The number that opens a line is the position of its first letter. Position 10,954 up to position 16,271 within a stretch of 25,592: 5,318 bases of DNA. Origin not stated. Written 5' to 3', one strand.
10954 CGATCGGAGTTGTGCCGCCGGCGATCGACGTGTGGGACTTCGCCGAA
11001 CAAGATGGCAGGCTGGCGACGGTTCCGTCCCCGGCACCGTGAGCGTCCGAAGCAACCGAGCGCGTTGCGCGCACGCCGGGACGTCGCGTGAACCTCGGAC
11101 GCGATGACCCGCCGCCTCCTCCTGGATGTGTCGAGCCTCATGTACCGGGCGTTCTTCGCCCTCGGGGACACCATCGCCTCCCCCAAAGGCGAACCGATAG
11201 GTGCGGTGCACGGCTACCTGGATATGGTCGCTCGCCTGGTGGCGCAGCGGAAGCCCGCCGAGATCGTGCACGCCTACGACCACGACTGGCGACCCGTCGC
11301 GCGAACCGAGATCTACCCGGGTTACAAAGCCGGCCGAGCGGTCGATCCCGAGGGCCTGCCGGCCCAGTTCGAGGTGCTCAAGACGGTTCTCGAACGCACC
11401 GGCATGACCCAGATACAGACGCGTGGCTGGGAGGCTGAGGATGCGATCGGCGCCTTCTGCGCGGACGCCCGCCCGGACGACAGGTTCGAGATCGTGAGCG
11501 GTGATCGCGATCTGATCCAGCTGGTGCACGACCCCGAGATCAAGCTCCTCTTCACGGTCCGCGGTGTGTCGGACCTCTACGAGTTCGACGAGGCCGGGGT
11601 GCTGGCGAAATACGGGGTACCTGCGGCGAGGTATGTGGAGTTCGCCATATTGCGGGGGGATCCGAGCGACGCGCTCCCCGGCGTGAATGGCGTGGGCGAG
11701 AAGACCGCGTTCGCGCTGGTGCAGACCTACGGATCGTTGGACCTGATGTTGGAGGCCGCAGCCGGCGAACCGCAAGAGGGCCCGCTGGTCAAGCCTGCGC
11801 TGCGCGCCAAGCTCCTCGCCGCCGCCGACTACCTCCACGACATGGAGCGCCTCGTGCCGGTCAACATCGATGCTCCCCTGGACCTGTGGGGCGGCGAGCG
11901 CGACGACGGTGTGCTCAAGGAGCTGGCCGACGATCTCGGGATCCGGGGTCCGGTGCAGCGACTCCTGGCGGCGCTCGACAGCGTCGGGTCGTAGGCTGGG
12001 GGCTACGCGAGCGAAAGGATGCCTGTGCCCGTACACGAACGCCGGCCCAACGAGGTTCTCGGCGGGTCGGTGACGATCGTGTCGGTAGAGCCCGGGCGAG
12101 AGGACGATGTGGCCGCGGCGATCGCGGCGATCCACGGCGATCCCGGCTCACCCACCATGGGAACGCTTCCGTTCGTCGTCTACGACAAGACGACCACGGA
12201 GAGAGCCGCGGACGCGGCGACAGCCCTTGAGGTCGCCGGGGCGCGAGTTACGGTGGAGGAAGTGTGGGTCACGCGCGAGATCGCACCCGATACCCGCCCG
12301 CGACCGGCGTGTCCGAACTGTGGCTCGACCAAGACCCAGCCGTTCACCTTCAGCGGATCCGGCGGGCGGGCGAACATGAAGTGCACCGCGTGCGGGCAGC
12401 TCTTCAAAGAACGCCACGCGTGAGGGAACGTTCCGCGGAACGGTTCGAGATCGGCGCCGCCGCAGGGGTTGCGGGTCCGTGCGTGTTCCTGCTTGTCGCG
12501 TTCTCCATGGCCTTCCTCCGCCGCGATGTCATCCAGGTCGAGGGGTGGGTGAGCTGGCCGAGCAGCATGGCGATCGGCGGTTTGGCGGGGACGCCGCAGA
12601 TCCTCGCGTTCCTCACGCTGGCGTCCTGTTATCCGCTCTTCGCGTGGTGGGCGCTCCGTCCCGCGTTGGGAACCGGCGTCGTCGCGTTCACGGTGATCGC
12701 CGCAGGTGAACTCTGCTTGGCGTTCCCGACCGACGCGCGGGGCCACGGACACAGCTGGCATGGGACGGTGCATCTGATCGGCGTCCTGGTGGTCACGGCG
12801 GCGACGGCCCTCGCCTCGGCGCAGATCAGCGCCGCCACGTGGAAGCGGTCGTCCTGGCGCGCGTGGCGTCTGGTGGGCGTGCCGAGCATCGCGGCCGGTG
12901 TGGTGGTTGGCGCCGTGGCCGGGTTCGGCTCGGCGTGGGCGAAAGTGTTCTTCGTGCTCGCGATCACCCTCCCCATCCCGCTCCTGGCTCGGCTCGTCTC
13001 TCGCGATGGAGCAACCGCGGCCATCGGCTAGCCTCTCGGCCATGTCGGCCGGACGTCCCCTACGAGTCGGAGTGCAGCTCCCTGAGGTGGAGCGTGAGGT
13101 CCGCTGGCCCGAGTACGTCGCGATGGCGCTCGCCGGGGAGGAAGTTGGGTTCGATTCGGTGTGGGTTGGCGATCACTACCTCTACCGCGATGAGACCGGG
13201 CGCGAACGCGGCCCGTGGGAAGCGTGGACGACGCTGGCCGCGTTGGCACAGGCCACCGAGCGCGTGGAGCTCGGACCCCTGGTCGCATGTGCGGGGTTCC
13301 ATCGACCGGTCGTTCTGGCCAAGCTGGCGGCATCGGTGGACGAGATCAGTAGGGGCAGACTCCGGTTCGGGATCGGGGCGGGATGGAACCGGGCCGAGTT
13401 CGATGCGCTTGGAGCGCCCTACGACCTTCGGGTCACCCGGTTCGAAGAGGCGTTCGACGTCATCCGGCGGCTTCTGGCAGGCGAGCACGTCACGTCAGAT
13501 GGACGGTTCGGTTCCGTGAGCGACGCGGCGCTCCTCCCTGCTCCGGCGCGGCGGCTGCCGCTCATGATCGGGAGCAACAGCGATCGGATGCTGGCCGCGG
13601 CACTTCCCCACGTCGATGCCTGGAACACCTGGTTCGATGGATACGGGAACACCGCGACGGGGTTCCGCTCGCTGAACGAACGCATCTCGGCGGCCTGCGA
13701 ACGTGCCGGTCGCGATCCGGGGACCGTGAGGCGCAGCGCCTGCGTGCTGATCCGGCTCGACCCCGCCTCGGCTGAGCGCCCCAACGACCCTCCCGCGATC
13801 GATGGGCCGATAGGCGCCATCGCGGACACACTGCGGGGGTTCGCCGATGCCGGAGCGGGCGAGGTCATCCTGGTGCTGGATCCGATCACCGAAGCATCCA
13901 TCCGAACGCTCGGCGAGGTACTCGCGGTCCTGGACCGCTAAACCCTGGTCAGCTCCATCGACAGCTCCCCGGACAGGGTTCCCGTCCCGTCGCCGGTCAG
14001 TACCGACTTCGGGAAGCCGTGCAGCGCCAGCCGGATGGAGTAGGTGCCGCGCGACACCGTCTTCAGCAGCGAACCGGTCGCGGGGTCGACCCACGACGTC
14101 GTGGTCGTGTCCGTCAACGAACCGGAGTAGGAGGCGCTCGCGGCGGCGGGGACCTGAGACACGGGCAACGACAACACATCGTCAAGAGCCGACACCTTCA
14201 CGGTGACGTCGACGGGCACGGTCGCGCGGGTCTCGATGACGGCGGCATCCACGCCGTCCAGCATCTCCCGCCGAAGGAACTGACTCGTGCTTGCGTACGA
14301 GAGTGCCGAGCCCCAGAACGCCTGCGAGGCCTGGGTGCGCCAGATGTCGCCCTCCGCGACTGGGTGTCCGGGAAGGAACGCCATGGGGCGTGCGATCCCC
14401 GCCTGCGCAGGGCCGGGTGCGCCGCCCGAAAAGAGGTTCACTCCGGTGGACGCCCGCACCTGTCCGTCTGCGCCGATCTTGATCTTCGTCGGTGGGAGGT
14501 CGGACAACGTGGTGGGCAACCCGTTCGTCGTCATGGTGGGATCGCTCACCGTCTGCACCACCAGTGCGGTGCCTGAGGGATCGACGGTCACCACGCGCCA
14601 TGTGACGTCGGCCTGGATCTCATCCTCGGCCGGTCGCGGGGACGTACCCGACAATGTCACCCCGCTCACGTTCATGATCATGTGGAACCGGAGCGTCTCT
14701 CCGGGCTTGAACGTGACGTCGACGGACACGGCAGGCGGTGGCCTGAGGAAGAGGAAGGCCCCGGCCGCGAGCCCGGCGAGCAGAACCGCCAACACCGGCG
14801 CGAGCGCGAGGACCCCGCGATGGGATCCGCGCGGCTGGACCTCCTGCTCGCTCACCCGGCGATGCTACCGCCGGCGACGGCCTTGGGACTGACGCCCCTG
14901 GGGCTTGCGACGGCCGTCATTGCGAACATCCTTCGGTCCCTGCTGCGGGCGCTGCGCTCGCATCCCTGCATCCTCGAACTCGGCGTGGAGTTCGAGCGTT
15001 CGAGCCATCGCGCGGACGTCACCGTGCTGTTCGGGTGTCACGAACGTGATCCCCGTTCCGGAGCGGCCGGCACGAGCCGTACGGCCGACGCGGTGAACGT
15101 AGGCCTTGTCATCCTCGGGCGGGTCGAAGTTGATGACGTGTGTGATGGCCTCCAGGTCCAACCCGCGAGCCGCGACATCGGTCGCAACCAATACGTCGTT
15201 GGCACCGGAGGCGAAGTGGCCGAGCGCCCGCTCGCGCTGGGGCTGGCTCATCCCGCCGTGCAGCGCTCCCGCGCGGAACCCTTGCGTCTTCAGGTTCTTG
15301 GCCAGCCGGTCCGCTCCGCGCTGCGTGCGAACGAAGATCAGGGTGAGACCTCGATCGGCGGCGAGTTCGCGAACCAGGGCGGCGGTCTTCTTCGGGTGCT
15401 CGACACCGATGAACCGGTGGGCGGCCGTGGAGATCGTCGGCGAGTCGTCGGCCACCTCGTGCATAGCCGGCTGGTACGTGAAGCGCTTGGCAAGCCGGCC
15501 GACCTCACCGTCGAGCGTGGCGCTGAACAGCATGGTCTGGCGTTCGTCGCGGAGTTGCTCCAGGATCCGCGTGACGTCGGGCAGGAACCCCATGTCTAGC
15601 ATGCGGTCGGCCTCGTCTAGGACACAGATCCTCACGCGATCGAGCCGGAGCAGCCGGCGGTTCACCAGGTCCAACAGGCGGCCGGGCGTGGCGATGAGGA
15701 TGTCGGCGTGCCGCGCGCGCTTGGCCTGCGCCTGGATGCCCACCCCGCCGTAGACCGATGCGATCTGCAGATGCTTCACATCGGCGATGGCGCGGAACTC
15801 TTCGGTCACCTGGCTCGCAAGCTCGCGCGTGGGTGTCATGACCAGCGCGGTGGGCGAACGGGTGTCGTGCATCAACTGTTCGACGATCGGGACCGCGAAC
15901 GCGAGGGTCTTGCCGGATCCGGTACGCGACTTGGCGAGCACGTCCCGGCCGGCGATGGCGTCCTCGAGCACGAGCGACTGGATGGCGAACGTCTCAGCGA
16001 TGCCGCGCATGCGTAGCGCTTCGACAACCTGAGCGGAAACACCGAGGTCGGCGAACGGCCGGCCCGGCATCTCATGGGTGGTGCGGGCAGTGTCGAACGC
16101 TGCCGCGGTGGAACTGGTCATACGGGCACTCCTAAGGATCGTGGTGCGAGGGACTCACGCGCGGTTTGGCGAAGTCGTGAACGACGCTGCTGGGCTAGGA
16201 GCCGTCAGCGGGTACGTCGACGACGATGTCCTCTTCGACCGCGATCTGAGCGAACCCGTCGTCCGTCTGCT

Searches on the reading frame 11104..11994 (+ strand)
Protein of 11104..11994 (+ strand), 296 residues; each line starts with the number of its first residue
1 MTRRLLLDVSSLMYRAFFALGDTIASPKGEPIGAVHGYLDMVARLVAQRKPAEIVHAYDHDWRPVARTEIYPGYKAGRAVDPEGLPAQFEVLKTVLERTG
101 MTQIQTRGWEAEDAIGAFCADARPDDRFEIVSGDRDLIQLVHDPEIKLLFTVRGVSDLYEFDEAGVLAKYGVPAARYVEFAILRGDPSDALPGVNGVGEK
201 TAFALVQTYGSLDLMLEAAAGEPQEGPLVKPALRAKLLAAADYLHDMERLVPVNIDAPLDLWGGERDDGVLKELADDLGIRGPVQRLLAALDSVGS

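Call 17: search_protein_families(library=pfam, proteins=[window:11104-11994:+], max_evalue=0.001)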
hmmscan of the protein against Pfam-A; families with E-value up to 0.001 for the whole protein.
window:11104-11994:+ (296 aa): 2 families
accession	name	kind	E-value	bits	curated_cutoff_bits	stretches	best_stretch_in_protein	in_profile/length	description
PF02739.22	5_3_exonuc_N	-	3.3e-38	131.4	34.3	1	5-171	3-164/164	5'-3' exonuclease, N-terminal resolvase-like domain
PF01367.25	5_3_exonuc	-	1.9e-17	64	40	1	173-260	2-83/97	5'-3' exonuclease, C-terminal SAM fold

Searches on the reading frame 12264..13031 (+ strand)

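Call 17: search_protein_families(library=pfam, proteins=[window:12264-13031:+], max_evalue=0.001)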
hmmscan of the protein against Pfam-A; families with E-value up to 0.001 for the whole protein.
window:12264-13031:+ (255 aa): 1 family
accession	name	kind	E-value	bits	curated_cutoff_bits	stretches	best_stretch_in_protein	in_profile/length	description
PF06197.19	DUF998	-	7.6e-06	26.1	30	1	69-234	1-174/184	Protein of unknown function (DUF998)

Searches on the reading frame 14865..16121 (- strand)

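Call 17: search_protein_families(library=pfam, proteins=[window:14865-16121:-], max_evalue=0.001)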
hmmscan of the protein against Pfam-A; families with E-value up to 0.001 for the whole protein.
window:14865-16121:- (418 aa): 3 families
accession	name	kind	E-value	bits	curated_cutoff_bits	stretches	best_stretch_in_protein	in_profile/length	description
PF00270.35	DEAD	-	3.1e-47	160.8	26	1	46-206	2-163/167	DEAD/DEAH box helicase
PF00271.37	Helicase_C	-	7.3e-31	107.1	23.5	1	245-352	2-110/110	Helicase conserved C-terminal domain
PF04851.21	ResIII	-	4.2e-10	40.2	22.5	1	59-203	24-162/164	Type III restriction enzyme, res subunit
